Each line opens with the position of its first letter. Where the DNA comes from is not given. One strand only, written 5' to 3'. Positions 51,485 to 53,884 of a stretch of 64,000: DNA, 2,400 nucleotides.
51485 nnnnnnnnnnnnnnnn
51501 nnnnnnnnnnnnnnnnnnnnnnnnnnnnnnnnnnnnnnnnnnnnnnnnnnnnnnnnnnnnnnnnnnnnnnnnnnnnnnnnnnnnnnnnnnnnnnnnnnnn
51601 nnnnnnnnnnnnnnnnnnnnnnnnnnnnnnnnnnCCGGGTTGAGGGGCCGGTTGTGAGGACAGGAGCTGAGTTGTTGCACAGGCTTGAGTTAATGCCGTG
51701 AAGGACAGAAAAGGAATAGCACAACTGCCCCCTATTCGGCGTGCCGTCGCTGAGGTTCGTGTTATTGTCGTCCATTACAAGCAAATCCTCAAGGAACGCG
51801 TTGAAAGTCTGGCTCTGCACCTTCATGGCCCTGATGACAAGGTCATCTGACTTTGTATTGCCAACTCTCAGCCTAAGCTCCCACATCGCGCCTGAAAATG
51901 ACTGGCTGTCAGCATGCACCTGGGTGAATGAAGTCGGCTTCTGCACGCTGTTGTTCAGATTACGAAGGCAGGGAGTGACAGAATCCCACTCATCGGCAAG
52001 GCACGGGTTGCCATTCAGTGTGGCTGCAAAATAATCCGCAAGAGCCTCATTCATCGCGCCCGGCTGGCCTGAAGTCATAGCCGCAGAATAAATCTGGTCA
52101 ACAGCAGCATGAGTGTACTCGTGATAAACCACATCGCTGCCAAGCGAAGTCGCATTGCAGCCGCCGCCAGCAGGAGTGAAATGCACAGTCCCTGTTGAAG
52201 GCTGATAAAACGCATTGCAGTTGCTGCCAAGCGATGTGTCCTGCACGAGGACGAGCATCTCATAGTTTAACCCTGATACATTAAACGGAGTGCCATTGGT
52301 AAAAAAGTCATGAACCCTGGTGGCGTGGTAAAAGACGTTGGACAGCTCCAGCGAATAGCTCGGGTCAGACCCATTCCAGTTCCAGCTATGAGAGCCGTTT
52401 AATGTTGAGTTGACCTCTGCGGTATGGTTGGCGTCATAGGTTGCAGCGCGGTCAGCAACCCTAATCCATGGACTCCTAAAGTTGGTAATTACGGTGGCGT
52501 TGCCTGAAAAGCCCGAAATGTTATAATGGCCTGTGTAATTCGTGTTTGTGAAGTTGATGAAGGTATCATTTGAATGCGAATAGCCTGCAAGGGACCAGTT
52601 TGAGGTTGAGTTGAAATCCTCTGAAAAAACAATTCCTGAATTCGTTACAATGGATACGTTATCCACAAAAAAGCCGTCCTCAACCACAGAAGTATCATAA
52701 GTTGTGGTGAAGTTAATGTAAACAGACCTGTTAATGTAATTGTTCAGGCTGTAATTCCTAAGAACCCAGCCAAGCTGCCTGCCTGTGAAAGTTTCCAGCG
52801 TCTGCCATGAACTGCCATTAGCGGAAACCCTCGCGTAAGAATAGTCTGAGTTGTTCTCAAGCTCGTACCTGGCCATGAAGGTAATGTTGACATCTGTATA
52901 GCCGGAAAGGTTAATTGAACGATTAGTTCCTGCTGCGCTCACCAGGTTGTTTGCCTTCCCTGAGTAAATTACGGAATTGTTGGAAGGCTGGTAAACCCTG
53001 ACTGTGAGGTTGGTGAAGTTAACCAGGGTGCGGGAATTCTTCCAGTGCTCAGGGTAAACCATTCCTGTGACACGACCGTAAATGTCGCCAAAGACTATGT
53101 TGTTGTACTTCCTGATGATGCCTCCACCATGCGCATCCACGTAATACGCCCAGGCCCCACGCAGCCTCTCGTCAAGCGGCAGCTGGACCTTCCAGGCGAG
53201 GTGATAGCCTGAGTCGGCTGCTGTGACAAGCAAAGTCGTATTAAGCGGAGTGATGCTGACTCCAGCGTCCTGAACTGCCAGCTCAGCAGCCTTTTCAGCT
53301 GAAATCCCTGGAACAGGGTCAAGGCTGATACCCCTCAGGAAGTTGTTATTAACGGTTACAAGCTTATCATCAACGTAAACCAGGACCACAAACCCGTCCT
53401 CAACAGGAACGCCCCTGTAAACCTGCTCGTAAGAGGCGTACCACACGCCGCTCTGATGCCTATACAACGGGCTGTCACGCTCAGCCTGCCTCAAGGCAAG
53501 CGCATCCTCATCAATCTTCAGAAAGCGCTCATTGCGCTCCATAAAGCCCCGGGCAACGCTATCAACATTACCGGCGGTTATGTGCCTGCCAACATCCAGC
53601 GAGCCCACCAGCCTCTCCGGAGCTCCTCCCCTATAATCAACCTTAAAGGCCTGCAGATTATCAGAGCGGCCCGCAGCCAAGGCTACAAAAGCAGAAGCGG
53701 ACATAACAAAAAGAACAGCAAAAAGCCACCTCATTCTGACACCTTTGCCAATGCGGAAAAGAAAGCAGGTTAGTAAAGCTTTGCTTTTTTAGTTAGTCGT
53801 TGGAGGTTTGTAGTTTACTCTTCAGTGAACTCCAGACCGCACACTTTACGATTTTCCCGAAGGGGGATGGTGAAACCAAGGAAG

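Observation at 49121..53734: M4 thermolysin-like protease domain embedded in a 1537-aa envelope protein with TSP3-type calcium repeats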

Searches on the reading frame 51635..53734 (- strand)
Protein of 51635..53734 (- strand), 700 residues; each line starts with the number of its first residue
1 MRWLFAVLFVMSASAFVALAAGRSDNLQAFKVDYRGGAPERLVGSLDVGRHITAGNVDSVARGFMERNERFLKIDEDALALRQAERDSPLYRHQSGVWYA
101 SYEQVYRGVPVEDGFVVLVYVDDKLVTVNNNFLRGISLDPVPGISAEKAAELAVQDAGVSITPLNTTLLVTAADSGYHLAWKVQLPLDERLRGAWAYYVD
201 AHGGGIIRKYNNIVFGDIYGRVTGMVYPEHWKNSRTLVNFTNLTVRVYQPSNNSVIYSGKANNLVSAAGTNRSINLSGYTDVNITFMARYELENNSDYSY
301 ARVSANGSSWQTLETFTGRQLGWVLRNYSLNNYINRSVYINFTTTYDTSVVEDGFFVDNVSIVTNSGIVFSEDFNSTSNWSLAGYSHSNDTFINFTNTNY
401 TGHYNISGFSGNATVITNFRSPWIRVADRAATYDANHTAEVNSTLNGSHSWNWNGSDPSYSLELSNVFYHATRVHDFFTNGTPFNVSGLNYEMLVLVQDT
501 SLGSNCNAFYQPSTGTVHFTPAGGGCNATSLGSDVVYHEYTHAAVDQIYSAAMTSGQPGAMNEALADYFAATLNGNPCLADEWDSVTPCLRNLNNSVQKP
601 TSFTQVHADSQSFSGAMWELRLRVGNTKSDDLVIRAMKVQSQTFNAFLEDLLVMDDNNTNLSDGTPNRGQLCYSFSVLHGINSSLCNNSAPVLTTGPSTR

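Call 8: find_homologous_proteins(query=window:51635-53734:-, max_evalue=0.001)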
Query window:51635-53734:- (700 aa): 1 proteins with E <= 0.001 among 8000 candidates.
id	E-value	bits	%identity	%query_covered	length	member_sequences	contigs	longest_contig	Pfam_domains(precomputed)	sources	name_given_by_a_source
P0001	3.2e-17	80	28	37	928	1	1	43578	-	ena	-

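Call 14: search_protein_families(library=pfam, proteins=[P0001], max_evalue=1)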
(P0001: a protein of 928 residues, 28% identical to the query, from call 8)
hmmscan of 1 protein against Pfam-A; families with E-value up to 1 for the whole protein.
P0001 (928 aa): 5 families
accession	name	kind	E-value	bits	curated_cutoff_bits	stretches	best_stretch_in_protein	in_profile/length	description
PF13948.11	DUF4215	-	8.4e-05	23.2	27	1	830-856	21-46/47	Domain of unknown function (DUF4215)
PF02128.21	Peptidase_M36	-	0.0054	16.4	23.3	1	342-443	179-301/368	Fungalysin metallopeptidase (M36)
PF01447.24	Peptidase_M4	-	0.03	15.2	22.4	1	309-354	98-143/145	Thermolysin metallopeptidase, catalytic domain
PF05800.16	GvpO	-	0.036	14.5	25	1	150-187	56-92/94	Gas vesicle synthesis protein GvpO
PF20773.4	InhA-like_MAM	-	0.043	13.7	26.9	1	690-788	56-162/191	Immune inhibitor A-like, MAM domain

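Call 38: predict_structure(alignment_id=A3)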
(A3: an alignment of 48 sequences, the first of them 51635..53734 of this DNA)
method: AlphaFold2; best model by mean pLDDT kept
length: 700 residues; sequences in the alignment: 48
mean_pLDDT: 75.6   pTM: 0.62
mean pLDDT of the five models: 75.6, 74.0, 73.9, 73.4, 72.4
residues with pLDDT >= 90: 251; 70-90: 217; 50-70: 92; < 50: 140
segments of 3 or more residues with pLDDT < 50: 13-25, 84-92, 253-271, 291-293, 295-325, 331-339, 343-345, 347-353, 357-359, 365-389, 692-700
pLDDT, mean of each block of 10 residues (from residue 1): 71 48 56 73 88 89 90 83 47 65 90 91 90 89 94 88 79 85 78 78 92 69 92 92 89 46 40 55 55 46 46 47 49 47 46 48 48 41 37 76 84 88 88 65 83 80 94 91 70 91 86 93 90 96 89 67 96 94 76 91 85 96 94 89 91 91 84 95 79 41
secondary structure, 60 per line:
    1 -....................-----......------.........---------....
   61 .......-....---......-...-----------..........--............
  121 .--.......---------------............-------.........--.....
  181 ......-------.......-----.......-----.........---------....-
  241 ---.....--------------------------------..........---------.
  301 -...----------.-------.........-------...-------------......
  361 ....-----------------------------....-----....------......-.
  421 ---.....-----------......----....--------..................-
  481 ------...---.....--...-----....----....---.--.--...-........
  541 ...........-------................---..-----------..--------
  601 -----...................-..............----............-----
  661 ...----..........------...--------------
elements in order (helices of 4 or more, strands of 3 or more residues): H2-21 E27-32 E39-47 H57-67 H69-72 E79-81 E97-106 E109-121 E124-130 H146-157 E165-173 E176-186 E194-200 E206-212 E218-226 E236-239 E244-248 E281-290 E302-304 E323-331 E339-341 E355-364 E394-397 E403-406 E413-418 E424-428 E440-445 E450-453 H462-479 E493-497 E508-511 E516-519 H533-551 H559-574 H606-624 H626-639 H644-655 H668-677

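Call 42: fold_search(model_id=the predicted structure, library=pdb)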
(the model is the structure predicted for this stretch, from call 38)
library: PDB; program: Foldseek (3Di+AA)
matches with E <= 10: 850; with E <= 0.001: 7
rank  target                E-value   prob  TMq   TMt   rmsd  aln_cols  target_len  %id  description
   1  1bqb                  1.4e-09  1.00  0.30  0.65   5.1       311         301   16  AUREOLYSIN, STAPHYLOCOCCUS AUREUS METALLOPROTEINASE (released 1999-01-13)
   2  7skl_A                4.9e-08  1.00  0.31  0.66   5.0       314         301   16  Complex between S. aureus aureolysin and IMPI mutant I57I (released 2022-01-26)
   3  4ger_A                7.1e-07  1.00  0.31  0.66   5.1       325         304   16  Crystal structure of Gentlyase, the neutral metalloprotease of Paenibacillus polymyxa (released 2013-01-02)
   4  5boi                  3.3e-06  1.00  0.16  0.39   7.2       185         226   14  Bacillus megaterium YpeB C-terminal domain (released 2015-08-12)
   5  3nqz_A                4.1e-06  1.00  0.17  0.57   4.2       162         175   15  Crystal structure of the autoprocessed Vibriolysin MCP-02 with E369A mutation (released 2010-10-06)
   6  3nqy_A                8.4e-06  1.00  0.17  0.57   5.2       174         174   16  Crystal structure of the autoprocessed complex of Vibriolysin MCP-02 with a single point mutation E346A (released 2010-10-06)
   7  4k90_B                4.1e-05  1.00  0.16  0.48   3.3       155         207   17  Extracellular metalloproteinase from Aspergillus (released 2013-10-23)
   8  4yu5_A                2.7e-03  0.97  0.11  0.11  21.6       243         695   17  Crystal structure of selenomethionine variant of Bacillus anthracis immune inhibitor A2 peptidase zymogen (released 2015-10-28)
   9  4yu6_A                5.0e-03  0.97  0.11  0.11  17.8       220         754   16  Crystal structure of Bacillus anthracis immune inhibitor A2 peptidase zymogen (released 2015-10-28)
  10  6za2_A                5.2e-03  0.28  0.10  0.07  21.3       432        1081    9  Crystal structure of dimeric latent PorU from Porphyromonas gingivalis (released 2021-09-29)
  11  4yu6_B                5.5e-03  0.97  0.11  0.11  17.4       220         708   16  Crystal structure of Bacillus anthracis immune inhibitor A2 peptidase zymogen (released 2015-10-28)
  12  4yu5_B                6.1e-03  0.91  0.11  0.12  22.2       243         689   17  Crystal structure of selenomethionine variant of Bacillus anthracis immune inhibitor A2 peptidase zymogen (released 2015-10-28)
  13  4qaw_D                6.4e-03  0.69  0.10  0.13  20.9       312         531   12  Structure of modular Xyn30D from Paenibacillus barcinonensis (released 2014-10-08)
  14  4qaw_A                8.8e-03  0.66  0.10  0.12  25.2       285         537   14  Structure of modular Xyn30D from Paenibacillus barcinonensis (released 2014-10-08)
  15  9a5z_A                9.2e-03  0.98  0.10  0.34  17.6       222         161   18  Integrative model of YPMB-MREC by crosslinking MS and deep learning (released 2024-09-18)
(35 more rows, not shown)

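Call 47: search_protein_families(library=pfam, alignment_id=A4, max_evalue=0.001)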
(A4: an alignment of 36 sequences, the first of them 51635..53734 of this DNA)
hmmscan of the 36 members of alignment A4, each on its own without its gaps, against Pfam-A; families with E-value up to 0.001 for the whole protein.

A. member 1, window:51635-53734:- (700 aa): 2 families
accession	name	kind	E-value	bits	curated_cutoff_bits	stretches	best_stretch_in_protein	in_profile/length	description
PF20773.4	InhA-like_MAM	-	1.1e-14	54.9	26.9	1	238-388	22-189/191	Immune inhibitor A-like, MAM domain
PF07504.19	FTP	-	0.00085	19.6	21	0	99-132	17-51/51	Fungalysin/Thermolysin Propeptide Motif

B. families by the number of members that match (of 36 scanned): 39 families (the first 25 are shown)
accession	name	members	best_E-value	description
PF20773.4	InhA-like_MAM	22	1.3e-28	Immune inhibitor A-like, MAM domain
PF02128.21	Peptidase_M36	14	7.7e-10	Fungalysin metallopeptidase (M36)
PF01447.24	Peptidase_M4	12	1.2e-09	Thermolysin metallopeptidase, catalytic domain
PF02868.21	Peptidase_M4_C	12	4.3e-08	Thermolysin metallopeptidase, alpha-helical domain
PF07504.19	FTP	10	2.1e-06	Fungalysin/Thermolysin Propeptide Motif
PF03413.25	PepSY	9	9.3e-07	Peptidase propeptide and YPEB domain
PF01483.27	P_proprotein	6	8.2e-17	Proprotein convertase P-domain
PF19077.6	Big_13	5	7.9e-16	Bacterial Ig-like domain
PF13517.12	FG-GAP_3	4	1.7e-30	FG-GAP-like repeat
PF01839.29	FG-GAP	4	7.8e-19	FG-GAP repeat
PF17963.7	Big_9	4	1.6e-15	Bacterial Ig domain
PF11617.13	Cu-binding_MopE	2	4e-10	Putative metal-binding motif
PF00404.24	Dockerin_1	2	2.5e-09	Dockerin type I domain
PF25292.1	Beta-prop_CGLA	2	7.9e-09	Lambda-carrageenase beta-propeller domain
PF18911.6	PKD_4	2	2.5e-08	PKD domain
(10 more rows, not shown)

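Call 57: predict_structure(alignment_id=A4)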
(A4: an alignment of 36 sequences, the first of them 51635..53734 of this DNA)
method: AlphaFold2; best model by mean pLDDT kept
length: 700 residues; sequences in the alignment: 36
mean_pLDDT: 87.8   pTM: 0.66
mean pLDDT of the five models: 87.8, 87.0, 86.9, 85.5, 84.3
residues with pLDDT >= 90: 413; 70-90: 231; 50-70: 34; < 50: 22
segments of 3 or more residues with pLDDT < 50: 18-24, 689-700
pLDDT, mean of each block of 10 residues (from residue 1): 73 61 57 65 82 92 92 93 79 75 95 91 86 92 97 94 95 90 88 88 93 77 96 96 92 86 88 96 96 89 96 94 92 97 87 90 96 91 90 90 88 90 91 82 77 93 97 95 81 91 83 90 89 97 90 88 98 95 82 96 93 98 95 91 90 80 79 96 75 37
secondary structure, 60 per line:
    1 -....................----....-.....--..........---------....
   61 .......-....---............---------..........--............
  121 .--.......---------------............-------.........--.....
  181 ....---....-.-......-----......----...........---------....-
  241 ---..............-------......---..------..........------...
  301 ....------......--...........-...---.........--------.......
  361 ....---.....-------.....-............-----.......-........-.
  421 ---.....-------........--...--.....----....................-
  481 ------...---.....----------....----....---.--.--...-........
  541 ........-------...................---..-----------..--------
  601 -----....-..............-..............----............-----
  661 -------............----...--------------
elements in order (helices of 4 or more, strands of 3 or more residues): H2-21 H26-29 E31-35 E38-47 H57-67 H69-72 E79-87 E97-106 E109-121 E124-130 H146-157 E165-173 E176-184 E195-200 E206-211 E216-226 E236-239 E244-257 E265-270 E282-291 E298-304 E311-316 E319-329 E337-345 E354-364 E368-372 E380-384 E386-397 E403-409 E411-418 E424-428 E436-443 E446-448 H460-479 E493-497 E508-511 E516-519 H533-548 H556-574 H606-609 H611-624 H626-639 H644-655 H668-679

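Call 59: fold_search(model_id=the predicted structure, library=pdb)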
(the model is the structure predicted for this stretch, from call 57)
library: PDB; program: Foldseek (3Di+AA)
matches with E <= 10: 1108; with E <= 0.001: 24
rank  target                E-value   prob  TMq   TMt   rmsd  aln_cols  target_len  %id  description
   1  4yu5_A                1.1e-12  1.00  0.20  0.20  12.7       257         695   15  Crystal structure of selenomethionine variant of Bacillus anthracis immune inhibitor A2 peptidase zymogen (released 2015-10-28)
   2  4yu5_B                2.1e-12  1.00  0.19  0.20  13.1       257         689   15  Crystal structure of selenomethionine variant of Bacillus anthracis immune inhibitor A2 peptidase zymogen (released 2015-10-28)
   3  4yu6_B                4.2e-12  1.00  0.20  0.19  16.8       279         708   15  Crystal structure of Bacillus anthracis immune inhibitor A2 peptidase zymogen (released 2015-10-28)
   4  4yu6_A                4.5e-12  1.00  0.19  0.18  10.9       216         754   16  Crystal structure of Bacillus anthracis immune inhibitor A2 peptidase zymogen (released 2015-10-28)
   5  1bqb                  8.6e-11  1.00  0.30  0.65   5.5       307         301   15  AUREOLYSIN, STAPHYLOCOCCUS AUREUS METALLOPROTEINASE (released 1999-01-13)
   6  7skm_C                1.1e-09  1.00  0.29  0.64   6.1       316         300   15  Complex between S. aureus aureolysin and wt IMPI. (released 2022-01-26)
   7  7skl_A                1.2e-09  1.00  0.30  0.65   5.6       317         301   15  Complex between S. aureus aureolysin and IMPI mutant I57I (released 2022-01-26)
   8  4ger_A                8.3e-08  1.00  0.30  0.65   6.0       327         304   16  Crystal structure of Gentlyase, the neutral metalloprotease of Paenibacillus polymyxa (released 2013-01-02)
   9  3nqz_A                2.9e-06  1.00  0.17  0.59   4.1       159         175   16  Crystal structure of the autoprocessed Vibriolysin MCP-02 with E369A mutation (released 2010-10-06)
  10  3nqy_A                5.6e-06  1.00  0.17  0.56   5.4       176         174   15  Crystal structure of the autoprocessed complex of Vibriolysin MCP-02 with a single point mutation E346A (released 2010-10-06)
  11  4k90_B                8.7e-06  1.00  0.18  0.52   9.4       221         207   15  Extracellular metalloproteinase from Aspergillus (released 2013-10-23)
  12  4gwm_A                2.1e-04  0.95  0.08  0.09  25.1       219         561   11  Crystal structure of human promeprin beta (released 2012-09-19)
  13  8u10_1                3.2e-04  0.47  0.08  0.11  18.2       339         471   10  In situ cryo-EM structure of bacteriophage P22 gp1:gp4:gp5:gp10:gp9 N-term complex in conformation 1 at 3.2A resolutio (released 2023-11-22)
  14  9jg6_a                5.2e-04  0.72  0.09  0.12  17.9       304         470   10  The tail-complex structure of phage P22 (released 2025-02-26)
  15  8hcj_C                5.5e-04  0.94  0.12  0.19  19.8       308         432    7  Structure of GH43 family enzyme, Xylan 1, 4 Beta- xylosidase from pseudopedobacter saltans (released 2023-11-15)
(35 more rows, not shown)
